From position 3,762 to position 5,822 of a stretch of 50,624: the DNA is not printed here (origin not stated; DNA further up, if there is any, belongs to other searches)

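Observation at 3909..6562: M48 metallopeptidase translationally coupled to a bacterial dynamin-like protein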

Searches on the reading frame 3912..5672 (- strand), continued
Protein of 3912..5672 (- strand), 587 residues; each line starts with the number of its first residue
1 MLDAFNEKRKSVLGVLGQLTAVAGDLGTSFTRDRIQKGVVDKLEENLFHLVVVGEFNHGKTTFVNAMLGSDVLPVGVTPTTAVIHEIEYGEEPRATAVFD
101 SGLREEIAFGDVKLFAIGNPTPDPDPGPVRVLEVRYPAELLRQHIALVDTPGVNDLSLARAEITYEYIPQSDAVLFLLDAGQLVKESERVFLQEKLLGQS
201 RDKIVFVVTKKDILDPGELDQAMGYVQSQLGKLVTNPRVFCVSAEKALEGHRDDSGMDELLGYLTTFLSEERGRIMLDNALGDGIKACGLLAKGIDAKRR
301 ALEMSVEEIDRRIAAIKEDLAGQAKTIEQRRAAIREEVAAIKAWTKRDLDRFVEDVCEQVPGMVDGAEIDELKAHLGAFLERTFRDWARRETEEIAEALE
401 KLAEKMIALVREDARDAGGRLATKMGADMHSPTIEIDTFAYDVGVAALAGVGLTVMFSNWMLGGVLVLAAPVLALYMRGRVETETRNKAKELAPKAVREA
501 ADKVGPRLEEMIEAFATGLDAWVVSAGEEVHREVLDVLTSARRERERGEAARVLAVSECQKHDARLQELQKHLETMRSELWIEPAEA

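Call 79: find_encoding_contigs(protein=P0355, flank=3000, max_places=1)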
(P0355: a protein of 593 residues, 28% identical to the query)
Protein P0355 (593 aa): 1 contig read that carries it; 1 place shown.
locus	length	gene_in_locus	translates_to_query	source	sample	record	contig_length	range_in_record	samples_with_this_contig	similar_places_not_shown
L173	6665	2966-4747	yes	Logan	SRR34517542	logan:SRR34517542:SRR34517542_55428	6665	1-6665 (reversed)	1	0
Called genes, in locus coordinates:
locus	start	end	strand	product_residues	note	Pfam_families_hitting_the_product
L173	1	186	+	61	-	?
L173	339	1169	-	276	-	-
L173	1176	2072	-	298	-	PF04343:DUF488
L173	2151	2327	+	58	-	-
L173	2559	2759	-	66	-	-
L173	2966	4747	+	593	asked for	PF00009:GTP_EFTU (weak), PF00350:Dynamin_N, PF01926:MMR_HSR1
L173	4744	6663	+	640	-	?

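Call 81: list_cluster_members(proteins=[P0280, P0292, P0299, L171:4030-5490:+, L171:1344-2228:+, P0001, P0319, P0333])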
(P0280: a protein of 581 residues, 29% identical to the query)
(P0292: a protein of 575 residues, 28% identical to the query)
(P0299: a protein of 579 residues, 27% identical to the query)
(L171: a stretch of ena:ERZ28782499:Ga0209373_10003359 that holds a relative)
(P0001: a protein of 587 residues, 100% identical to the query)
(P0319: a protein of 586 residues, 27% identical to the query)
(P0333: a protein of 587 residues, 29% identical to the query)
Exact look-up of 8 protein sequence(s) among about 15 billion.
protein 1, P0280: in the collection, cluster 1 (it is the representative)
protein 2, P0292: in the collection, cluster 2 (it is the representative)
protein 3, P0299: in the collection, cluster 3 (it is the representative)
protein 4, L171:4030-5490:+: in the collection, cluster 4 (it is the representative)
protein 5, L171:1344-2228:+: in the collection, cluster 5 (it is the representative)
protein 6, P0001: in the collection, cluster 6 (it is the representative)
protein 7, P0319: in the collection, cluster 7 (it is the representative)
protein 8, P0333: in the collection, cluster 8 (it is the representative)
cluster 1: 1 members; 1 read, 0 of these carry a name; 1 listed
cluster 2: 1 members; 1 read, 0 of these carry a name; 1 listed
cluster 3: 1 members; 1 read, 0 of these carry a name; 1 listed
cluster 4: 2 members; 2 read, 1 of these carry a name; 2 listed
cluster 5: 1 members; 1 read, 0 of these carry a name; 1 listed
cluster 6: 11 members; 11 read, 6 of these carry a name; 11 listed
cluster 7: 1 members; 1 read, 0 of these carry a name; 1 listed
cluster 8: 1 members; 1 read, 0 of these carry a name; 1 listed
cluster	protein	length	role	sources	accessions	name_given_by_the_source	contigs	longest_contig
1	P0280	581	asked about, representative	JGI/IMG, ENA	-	-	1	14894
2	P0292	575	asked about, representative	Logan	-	-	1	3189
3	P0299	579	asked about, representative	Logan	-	-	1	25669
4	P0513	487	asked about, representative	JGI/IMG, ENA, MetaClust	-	\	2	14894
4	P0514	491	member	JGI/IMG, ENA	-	-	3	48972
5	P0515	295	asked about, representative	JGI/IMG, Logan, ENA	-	-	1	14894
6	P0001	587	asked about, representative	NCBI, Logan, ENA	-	-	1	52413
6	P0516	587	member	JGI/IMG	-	small GTP-binding protein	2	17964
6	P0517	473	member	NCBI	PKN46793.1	MAG: hypothetical protein CVU63_07155, partial [Deltaproteobacteria bacterium ...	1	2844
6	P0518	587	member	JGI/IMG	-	small GTP-binding protein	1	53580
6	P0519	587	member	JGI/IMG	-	small GTP-binding protein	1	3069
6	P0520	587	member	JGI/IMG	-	small GTP-binding protein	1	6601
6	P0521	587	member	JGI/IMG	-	small GTP-binding protein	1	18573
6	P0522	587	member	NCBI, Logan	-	-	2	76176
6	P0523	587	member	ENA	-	-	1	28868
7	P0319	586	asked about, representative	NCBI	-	-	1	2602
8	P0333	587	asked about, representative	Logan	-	-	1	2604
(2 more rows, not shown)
